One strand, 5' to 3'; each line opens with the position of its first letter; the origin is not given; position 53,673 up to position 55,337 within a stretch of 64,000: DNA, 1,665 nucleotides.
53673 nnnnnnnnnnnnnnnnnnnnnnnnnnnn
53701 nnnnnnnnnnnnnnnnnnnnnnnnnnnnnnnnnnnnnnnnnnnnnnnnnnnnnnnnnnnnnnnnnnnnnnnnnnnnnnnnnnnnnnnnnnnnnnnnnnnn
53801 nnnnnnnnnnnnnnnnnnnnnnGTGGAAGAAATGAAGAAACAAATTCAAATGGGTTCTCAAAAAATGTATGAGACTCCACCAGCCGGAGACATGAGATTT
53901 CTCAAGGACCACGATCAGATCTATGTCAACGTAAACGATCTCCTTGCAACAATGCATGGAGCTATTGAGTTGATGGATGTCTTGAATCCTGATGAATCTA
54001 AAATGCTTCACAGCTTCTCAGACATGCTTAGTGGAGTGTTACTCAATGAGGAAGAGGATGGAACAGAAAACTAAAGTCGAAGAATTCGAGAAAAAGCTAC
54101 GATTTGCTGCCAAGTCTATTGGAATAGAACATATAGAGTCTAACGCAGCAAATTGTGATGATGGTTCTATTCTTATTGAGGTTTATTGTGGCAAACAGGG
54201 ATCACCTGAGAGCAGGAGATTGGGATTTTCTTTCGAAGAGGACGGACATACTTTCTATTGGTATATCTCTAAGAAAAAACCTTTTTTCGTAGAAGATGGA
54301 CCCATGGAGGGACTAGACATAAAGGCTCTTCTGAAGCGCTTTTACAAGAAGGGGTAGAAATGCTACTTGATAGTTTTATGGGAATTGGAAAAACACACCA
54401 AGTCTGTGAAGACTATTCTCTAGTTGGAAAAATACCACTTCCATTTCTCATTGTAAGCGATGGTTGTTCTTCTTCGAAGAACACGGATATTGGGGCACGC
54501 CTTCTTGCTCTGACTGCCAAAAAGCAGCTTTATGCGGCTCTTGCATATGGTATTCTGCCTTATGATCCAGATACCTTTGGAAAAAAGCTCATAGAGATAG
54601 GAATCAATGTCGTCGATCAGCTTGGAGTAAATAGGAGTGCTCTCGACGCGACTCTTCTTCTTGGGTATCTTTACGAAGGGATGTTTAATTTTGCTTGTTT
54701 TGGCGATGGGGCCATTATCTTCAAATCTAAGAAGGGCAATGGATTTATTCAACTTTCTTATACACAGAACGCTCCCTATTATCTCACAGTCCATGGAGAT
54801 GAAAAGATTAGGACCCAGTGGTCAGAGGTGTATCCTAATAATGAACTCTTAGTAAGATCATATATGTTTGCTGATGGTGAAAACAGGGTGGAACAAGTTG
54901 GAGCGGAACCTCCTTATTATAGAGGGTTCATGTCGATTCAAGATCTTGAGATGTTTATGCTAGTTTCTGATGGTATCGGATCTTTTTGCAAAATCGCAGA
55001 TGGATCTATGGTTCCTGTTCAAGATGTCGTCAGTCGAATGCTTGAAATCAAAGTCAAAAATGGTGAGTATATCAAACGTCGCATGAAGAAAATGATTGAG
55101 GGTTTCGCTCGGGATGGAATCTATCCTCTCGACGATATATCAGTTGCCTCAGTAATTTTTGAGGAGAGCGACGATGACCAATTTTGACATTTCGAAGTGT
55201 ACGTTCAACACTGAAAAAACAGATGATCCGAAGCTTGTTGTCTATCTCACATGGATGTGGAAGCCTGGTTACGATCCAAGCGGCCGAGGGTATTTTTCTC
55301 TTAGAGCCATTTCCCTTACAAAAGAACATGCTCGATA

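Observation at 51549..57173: TerY-P-like signalling module: nicotinamidase-like hydrolase, vWA (TerY-like), CYTH, PP2C phosphatase and Ser/Thr kinase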

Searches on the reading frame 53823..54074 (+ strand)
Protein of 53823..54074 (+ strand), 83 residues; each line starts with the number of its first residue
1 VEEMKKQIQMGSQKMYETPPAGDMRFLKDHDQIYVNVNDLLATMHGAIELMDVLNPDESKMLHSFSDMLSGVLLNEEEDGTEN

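Call 3: search_protein_families(library=pfam, proteins=[window:53823-54074:+], max_evalue=0.1)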
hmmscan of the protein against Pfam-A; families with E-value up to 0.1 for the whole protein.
window:53823-54074:+ (83 aa): 0 families

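Call 4: search_protein_families(library=phrogs, proteins=[window:53823-54074:+], max_evalue=0.01)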
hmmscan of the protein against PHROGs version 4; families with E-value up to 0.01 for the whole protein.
window:53823-54074:+ (83 aa): 0 families

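Call 6: search_protein_families(library=padloc, proteins=[window:53823-54074:+], max_evalue=0.01)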
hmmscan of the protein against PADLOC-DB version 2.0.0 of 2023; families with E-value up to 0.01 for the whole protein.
window:53823-54074:+ (83 aa): 0 families

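Call 7: search_protein_families(library=ncbifam, proteins=[window:53823-54074:+], max_evalue=0.01)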
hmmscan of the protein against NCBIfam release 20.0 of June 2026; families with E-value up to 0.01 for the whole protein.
window:53823-54074:+ (83 aa): 0 families

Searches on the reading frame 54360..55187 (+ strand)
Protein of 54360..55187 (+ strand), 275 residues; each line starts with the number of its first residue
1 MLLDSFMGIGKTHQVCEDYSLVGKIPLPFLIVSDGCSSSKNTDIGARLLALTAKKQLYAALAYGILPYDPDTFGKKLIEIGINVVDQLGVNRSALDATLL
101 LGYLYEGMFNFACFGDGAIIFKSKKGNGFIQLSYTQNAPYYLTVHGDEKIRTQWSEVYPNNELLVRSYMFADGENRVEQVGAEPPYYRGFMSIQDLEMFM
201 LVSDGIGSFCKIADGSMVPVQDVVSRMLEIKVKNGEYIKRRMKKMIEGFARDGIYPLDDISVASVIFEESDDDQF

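Call 3: search_protein_families(library=pfam, proteins=[window:54360-55187:+], max_evalue=0.1)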
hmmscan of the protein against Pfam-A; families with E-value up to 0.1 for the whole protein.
window:54360-55187:+ (275 aa): 1 family
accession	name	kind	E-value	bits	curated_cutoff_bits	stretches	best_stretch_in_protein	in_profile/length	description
PF13672.11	PP2C_2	-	3.8e-08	33.6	24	1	13-140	9-138/209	Protein phosphatase 2C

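Call 4: search_protein_families(library=phrogs, proteins=[window:54360-55187:+], max_evalue=0.01)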
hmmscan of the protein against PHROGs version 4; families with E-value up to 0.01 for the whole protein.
window:54360-55187:+ (275 aa): 0 families

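Call 6: search_protein_families(library=padloc, proteins=[window:54360-55187:+], max_evalue=0.01)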
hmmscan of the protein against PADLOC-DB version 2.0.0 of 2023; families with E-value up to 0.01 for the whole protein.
window:54360-55187:+ (275 aa): 0 families

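Call 7: search_protein_families(library=ncbifam, proteins=[window:54360-55187:+], max_evalue=0.01)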
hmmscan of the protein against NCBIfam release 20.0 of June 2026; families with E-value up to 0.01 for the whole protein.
window:54360-55187:+ (275 aa): 0 families

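Call 62: search_protein_families(library=padloc, proteins=[window:54360-55187:+], max_evalue=10)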
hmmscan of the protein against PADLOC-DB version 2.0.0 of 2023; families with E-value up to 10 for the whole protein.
window:54360-55187:+ (275 aa): 0 families

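Call 79: search_solved_structures(query=A4, max_evalue=0.01)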
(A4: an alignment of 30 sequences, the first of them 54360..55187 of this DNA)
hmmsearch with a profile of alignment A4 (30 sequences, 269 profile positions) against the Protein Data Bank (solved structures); distinct sequences matched with E-value up to 0.01: 8.
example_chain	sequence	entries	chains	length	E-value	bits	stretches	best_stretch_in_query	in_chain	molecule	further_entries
5d2u_A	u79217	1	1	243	0.0027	20.2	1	15-126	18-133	Protein serin-threonin phosphatase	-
6ihl_A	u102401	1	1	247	0.0057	19.1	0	14-132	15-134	Phosphorylated protein phosphatase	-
6ihw_A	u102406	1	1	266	0.0065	18.9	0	14-138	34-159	Phosphorylated protein phosphatase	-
6ihv_A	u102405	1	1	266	0.0067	18.9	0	14-134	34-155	Phosphorylated protein phosphatase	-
6ihs_A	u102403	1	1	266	0.0074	18.7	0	14-123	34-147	Phosphorylated protein phosphatase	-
6ihr_A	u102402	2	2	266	0.0074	18.7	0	14-123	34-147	Phosphorylated protein phosphatase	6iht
6ihu_A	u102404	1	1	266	0.0075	18.7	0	14-123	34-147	Phosphorylated protein phosphatase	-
5f1m_A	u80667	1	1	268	0.0087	18.5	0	20-123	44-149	Phosphorylated protein phosphatase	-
